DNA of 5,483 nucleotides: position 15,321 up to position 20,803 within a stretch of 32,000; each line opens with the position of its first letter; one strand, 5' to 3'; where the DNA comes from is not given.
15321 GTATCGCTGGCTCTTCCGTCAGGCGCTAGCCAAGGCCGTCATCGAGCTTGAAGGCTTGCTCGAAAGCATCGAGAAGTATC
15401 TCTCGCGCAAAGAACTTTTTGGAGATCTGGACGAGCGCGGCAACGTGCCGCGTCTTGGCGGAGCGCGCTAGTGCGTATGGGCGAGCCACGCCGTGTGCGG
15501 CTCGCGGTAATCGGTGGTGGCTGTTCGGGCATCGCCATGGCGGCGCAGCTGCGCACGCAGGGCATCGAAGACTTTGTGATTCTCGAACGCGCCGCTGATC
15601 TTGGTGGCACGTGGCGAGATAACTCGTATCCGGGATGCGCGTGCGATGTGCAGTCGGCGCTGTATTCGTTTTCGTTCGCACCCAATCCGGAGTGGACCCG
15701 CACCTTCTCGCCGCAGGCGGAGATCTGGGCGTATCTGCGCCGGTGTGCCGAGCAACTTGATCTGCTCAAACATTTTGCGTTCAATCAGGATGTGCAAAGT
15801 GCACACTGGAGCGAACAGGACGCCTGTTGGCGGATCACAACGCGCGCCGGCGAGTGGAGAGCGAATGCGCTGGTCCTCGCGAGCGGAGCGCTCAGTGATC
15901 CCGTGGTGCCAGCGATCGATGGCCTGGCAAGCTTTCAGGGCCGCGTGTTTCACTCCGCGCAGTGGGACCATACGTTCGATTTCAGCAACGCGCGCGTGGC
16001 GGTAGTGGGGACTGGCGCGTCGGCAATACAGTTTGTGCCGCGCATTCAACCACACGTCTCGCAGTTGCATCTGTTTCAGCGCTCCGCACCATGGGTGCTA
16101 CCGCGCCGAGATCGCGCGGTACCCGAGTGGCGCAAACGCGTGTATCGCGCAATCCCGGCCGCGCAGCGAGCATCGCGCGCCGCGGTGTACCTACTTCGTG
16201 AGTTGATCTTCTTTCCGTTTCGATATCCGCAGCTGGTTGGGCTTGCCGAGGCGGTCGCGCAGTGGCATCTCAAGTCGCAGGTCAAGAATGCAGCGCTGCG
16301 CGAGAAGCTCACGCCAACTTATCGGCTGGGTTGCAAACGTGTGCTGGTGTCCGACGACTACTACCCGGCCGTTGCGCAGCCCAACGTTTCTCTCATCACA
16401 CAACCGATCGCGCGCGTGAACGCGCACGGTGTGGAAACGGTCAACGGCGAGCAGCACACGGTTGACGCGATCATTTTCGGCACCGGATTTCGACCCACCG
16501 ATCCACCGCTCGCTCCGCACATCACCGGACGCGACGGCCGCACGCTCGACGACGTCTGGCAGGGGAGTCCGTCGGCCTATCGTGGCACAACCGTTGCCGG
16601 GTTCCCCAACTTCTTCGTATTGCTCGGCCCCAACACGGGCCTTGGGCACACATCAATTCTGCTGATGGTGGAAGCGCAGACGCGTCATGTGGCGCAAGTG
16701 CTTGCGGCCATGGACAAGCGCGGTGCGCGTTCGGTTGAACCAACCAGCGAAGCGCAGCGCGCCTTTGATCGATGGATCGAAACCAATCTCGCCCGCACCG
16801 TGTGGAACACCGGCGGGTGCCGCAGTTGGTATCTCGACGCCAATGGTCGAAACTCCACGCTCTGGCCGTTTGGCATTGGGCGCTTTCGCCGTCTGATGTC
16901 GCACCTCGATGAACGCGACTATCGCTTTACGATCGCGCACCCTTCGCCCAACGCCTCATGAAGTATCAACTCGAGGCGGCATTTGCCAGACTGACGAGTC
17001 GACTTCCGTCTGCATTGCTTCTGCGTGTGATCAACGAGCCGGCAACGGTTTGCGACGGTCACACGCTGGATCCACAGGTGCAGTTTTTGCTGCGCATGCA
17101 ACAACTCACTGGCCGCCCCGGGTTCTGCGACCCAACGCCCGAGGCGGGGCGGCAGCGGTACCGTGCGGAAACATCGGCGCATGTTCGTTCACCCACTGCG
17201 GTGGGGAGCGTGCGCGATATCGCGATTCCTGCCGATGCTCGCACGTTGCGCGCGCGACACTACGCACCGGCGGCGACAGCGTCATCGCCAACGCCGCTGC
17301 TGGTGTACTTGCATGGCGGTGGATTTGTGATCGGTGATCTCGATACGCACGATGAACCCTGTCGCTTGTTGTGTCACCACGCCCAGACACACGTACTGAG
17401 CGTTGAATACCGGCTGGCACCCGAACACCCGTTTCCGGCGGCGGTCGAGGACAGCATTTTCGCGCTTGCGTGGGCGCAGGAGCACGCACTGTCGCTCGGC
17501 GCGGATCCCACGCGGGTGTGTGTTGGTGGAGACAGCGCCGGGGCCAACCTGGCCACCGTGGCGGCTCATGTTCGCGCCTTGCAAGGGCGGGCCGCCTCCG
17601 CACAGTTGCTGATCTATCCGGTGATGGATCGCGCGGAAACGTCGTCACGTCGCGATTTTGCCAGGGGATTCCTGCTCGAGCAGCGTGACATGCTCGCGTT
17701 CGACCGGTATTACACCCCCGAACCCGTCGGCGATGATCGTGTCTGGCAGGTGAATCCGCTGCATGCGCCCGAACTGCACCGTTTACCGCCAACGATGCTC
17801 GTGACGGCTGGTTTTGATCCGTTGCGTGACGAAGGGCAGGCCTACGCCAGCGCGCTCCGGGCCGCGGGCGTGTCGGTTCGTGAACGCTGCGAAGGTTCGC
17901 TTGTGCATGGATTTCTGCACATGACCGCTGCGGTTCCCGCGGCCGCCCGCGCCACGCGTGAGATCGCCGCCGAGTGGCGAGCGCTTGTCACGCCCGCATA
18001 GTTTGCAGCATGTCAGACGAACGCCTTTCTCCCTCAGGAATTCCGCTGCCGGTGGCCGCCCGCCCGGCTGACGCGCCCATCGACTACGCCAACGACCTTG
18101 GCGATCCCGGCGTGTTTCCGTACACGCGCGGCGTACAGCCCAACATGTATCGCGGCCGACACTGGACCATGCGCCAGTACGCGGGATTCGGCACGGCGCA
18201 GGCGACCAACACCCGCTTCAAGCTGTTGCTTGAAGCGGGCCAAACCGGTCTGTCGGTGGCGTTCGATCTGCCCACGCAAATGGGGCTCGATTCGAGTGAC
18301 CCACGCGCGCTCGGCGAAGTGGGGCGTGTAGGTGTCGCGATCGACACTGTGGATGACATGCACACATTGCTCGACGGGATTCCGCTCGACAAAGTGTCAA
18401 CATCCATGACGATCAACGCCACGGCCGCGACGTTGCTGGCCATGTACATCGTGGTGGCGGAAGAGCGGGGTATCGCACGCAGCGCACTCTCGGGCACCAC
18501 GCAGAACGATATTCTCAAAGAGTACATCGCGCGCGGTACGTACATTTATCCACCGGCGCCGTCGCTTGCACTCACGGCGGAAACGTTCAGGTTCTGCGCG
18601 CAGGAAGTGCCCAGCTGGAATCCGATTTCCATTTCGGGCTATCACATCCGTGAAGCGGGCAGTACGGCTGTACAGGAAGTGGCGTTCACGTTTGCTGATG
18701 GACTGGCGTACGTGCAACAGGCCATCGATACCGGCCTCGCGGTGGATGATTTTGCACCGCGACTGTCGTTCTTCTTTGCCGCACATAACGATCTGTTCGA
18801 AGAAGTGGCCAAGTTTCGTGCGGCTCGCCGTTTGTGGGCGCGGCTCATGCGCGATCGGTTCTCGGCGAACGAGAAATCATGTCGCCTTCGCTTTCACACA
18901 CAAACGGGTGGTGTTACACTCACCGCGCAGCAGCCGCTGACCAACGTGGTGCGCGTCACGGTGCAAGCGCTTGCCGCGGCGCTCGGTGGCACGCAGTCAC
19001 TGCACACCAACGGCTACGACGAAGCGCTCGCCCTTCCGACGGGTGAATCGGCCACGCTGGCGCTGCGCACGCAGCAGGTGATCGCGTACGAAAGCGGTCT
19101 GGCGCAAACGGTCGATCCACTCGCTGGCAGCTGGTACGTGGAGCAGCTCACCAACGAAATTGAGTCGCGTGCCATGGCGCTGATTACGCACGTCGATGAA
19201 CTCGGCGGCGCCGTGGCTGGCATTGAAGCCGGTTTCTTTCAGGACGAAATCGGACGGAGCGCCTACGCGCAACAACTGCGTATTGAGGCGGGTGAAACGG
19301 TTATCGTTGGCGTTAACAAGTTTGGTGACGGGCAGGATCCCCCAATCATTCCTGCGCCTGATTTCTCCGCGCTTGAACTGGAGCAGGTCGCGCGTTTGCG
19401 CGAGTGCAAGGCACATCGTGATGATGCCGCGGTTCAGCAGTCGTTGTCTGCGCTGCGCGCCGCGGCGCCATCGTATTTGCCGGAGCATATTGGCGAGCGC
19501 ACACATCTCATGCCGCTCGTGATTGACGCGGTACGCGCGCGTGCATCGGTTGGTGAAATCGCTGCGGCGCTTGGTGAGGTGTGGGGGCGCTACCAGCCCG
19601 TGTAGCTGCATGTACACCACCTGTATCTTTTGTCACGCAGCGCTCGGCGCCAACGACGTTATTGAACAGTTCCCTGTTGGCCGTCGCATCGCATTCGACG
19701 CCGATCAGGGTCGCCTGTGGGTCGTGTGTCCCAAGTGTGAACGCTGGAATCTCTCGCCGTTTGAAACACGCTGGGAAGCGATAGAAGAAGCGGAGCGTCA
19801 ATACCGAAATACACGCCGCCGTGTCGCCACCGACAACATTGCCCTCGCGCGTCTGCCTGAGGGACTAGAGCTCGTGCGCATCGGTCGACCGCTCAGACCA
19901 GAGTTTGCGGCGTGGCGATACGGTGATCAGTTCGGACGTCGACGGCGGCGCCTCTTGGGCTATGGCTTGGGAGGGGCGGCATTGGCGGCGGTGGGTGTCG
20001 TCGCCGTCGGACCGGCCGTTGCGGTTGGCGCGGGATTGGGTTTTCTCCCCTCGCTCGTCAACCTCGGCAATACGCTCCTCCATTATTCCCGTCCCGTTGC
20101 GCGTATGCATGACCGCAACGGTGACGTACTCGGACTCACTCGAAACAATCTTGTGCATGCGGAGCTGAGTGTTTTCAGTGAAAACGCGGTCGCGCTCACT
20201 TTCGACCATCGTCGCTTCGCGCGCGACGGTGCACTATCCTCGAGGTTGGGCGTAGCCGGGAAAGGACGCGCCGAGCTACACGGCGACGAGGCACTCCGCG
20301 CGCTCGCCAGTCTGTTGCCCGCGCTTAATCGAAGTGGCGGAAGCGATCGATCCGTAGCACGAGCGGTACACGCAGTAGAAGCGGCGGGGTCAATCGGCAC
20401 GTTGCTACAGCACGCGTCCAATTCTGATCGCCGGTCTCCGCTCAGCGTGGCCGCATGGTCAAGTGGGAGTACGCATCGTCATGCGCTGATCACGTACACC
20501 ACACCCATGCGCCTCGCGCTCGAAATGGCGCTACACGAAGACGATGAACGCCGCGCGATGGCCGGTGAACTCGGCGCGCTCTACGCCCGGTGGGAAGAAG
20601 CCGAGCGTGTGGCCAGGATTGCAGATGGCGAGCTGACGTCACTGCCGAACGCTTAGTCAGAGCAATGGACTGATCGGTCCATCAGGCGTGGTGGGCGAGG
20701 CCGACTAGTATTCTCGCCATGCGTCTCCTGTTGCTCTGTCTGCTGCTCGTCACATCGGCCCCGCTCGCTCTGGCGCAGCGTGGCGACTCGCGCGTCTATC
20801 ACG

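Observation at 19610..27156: Four-member family of unassignable zinc-ribbon membrane proteins clustered with an outer-membrane protein and a secreted peptidase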

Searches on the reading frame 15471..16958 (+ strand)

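Call 60: search_protein_families(library=pfam, proteins=[window:15471-16958:+], max_evalue=0.001)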
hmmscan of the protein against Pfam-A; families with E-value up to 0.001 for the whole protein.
window:15471-16958:+ (496 aa): 6 families
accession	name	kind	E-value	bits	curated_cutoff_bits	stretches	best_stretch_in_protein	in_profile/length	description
PF00743.25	FMO-like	-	1.3e-21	77.1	22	1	10-213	3-223/532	Flavin-binding monooxygenase-like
PF13738.12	Pyr_redox_3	-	2.5e-17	63.5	30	1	13-208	2-199/305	Pyridine nucleotide-disulphide oxidoreductase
PF13450.12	NAD_binding_8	-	8.2e-11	42.5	21.9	1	13-79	1-65/68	NAD(P)-binding Rossmann-like domain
PF07992.20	Pyr_redox_2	-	3.3e-10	40.3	26.1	1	10-189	2-158/291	Pyridine nucleotide-disulphide oxidoreductase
PF13434.12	Lys_Orn_oxgnase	-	7e-10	39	21.3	1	78-194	90-209/339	L-lysine 6-monooxygenase/L-ornithine 5-monooxygenase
PF01266.30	DAO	-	5.9e-08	33.1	27.9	1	11-52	2-43/353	FAD dependent oxidoreductase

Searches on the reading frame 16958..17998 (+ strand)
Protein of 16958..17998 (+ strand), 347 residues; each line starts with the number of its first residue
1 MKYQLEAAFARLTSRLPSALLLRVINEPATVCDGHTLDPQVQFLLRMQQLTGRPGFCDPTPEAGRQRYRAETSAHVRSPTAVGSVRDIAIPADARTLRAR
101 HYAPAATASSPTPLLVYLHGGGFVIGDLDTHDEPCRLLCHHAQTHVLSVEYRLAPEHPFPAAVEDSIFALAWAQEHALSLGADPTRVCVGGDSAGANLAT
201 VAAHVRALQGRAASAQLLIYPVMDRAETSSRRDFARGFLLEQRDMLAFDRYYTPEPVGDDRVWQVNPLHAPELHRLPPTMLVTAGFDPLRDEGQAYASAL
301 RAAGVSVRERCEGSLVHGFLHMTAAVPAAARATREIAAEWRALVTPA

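Call 60: search_protein_families(library=pfam, proteins=[window:16958-17998:+], max_evalue=0.001)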
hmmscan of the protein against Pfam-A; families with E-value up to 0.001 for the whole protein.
window:16958-17998:+ (347 aa): 3 families
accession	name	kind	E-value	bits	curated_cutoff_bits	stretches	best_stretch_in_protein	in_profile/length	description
PF07859.19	Abhydrolase_3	-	1e-64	218.6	25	1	115-320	1-209/210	alpha/beta hydrolase fold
PF20434.5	BD-FAE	-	3.5e-18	66.3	26.8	1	102-207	4-111/215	BD-FAE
PF00135.34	COesterase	-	4.9e-11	42.7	27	1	102-201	91-199/515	Carboxylesterase family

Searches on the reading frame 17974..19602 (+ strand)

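Call 60: search_protein_families(library=pfam, proteins=[window:17974-19602:+], max_evalue=0.001)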
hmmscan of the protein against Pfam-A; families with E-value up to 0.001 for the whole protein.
window:17974-19602:+ (543 aa): 1 family
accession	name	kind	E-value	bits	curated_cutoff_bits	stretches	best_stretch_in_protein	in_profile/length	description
PF01642.28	MM_CoA_mutase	-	2.9e-214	712.8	22.1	1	21-538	4-512/512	Methylmalonyl-CoA mutase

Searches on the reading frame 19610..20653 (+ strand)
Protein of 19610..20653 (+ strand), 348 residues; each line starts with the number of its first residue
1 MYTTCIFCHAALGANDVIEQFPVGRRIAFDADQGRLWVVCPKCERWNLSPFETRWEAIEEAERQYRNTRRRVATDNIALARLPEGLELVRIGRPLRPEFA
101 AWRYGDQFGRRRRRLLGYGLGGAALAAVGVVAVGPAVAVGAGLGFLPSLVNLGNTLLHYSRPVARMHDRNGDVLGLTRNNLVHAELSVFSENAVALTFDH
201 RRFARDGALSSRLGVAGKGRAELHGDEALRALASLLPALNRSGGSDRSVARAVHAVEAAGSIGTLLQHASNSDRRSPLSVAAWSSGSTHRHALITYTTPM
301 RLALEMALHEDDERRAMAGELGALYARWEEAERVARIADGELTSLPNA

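Call 4: search_protein_families(library=pfam, proteins=[window:19610-20653:+], max_evalue=1)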
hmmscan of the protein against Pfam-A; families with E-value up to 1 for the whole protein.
window:19610-20653:+ (348 aa): 0 families

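Call 5: search_protein_families(library=ncbifam, proteins=[window:19610-20653:+], max_evalue=1)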
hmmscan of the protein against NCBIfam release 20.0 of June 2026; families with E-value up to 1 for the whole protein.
window:19610-20653:+ (348 aa): 0 families

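Call 6: search_protein_families(library=padloc, proteins=[window:19610-20653:+], max_evalue=1)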
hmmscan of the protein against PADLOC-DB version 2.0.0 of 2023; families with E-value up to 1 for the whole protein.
window:19610-20653:+ (348 aa): 0 families

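Call 7: search_protein_families(library=phrogs, proteins=[window:19610-20653:+], max_evalue=1)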
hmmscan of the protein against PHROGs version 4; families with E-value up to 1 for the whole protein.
window:19610-20653:+ (348 aa): 1 family
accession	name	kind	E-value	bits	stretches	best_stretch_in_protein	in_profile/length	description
phrog_1672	-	unknown function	0.19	12.3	1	42-67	38-64/168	-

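Call 8: search_solved_structures(query=A1, max_evalue=10, show_alignments=2)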
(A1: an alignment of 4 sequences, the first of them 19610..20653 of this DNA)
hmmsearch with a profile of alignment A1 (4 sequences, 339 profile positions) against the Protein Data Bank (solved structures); distinct sequences matched with E-value up to 10: 1.
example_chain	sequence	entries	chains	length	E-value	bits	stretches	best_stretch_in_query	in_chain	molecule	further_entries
5cwb_A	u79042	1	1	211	0.78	12.7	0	183-255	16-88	Designed helical repeat protein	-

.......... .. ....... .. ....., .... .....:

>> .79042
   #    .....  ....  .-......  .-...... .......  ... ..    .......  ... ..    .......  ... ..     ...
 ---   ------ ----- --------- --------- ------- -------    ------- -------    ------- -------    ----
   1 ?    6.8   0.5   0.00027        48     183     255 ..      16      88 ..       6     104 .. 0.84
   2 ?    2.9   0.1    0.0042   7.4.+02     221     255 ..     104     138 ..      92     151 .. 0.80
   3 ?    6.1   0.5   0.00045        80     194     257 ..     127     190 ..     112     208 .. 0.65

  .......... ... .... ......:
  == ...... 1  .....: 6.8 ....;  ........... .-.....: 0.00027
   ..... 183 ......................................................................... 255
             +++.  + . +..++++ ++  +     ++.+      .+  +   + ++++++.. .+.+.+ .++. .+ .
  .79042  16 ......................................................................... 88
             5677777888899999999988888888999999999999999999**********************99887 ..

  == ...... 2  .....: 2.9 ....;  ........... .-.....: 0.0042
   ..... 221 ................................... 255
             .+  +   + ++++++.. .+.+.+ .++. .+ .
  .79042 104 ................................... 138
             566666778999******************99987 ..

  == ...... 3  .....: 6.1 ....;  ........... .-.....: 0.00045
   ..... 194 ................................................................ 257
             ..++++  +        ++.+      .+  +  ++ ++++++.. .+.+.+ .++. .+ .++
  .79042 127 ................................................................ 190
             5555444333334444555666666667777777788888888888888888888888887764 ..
